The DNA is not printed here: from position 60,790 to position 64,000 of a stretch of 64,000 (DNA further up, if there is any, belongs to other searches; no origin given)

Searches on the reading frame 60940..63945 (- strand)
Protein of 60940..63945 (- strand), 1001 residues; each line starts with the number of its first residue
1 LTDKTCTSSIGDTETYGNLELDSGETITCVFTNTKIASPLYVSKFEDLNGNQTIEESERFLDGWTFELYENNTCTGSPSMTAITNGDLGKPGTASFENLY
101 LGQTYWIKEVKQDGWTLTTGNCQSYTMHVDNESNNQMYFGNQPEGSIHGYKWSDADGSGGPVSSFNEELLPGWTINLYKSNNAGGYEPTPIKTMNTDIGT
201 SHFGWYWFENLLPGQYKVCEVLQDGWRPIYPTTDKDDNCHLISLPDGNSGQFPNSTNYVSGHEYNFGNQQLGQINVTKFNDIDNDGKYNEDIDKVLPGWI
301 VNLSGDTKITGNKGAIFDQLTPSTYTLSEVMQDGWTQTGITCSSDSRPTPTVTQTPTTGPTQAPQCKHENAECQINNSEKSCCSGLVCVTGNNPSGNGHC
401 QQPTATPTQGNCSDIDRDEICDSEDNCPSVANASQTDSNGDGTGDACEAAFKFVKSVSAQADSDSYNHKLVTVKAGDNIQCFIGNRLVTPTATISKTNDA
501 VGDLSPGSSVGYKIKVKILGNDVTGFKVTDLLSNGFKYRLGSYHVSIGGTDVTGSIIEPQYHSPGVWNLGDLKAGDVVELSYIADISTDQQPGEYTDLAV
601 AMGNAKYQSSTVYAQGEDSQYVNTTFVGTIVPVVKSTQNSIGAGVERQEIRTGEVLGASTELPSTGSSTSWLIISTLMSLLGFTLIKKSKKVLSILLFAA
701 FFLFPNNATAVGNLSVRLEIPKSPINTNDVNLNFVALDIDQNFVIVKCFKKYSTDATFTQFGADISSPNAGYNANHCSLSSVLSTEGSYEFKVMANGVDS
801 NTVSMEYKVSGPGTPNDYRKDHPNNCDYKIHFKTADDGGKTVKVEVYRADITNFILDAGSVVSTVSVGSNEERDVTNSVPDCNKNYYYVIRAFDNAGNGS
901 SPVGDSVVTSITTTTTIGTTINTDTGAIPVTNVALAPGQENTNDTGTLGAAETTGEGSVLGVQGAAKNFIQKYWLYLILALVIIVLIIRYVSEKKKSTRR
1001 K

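Call 3: search_protein_families(library=pfam, proteins=[window:60940-63945:-], max_evalue=1)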
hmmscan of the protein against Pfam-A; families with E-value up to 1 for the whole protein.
window:60940-63945:- (1001 aa): 8 families
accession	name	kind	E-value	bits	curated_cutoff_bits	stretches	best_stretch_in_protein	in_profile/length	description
PF17802.7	SpaA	-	3.3e-10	40.4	23.1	2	54-131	9-78/91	Prealbumin-like fold domain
PF17210.9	SdrD_B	-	2e-05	25.2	29.7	3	149-236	5-80/112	SdrD B-like domain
PF21203.3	ECM10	-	0.0015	19.9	23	1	949-983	67-98/98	ER membrane protein complex subunit 10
PF00746.26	Gram_pos_anchor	-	0.011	16.1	20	1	660-691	7-39/43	LPXTG cell wall anchor motif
PF02412.23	TSP_3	-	0.014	15.5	25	2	414-435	15-36/36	Thrombospondin type 3 repeat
PF24514.1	SpaA_4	-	0.029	15.6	27.3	2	310-377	35-105/107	Prealbumin-like fold domain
PF13273.12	DUF4064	-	0.042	14.5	32.1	0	669-700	64-95/102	Protein of unknown function (DUF4064)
PF16569.11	GramPos_pilinBB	-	0.3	12.4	30.5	1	507-553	2-50/116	Gram-positive pilin backbone subunit 2, Cna-B-like domain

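Call 4: search_protein_families(library=ncbifam, proteins=[window:60940-63945:-], max_evalue=1)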
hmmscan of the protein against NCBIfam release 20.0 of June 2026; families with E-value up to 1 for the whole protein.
window:60940-63945:- (1001 aa): 3 families
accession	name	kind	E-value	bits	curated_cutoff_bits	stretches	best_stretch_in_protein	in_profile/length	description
NF047638.1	throspo3_MtsC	equivalog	2.4e-07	30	350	1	371-478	25-130/428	cell-cell cohesion MYXO-CTERM protein MtsC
NF045500.1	Omp28_seleno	equivalog_domain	2.8e-06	26.9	200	1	413-454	273-314/377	Omp28-related selenoprotein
TIGR01167.1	LPXTG_anchor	domain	0.0033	18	15.9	1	661-691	1-33/34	LPXTG cell wall anchor domain-containing protein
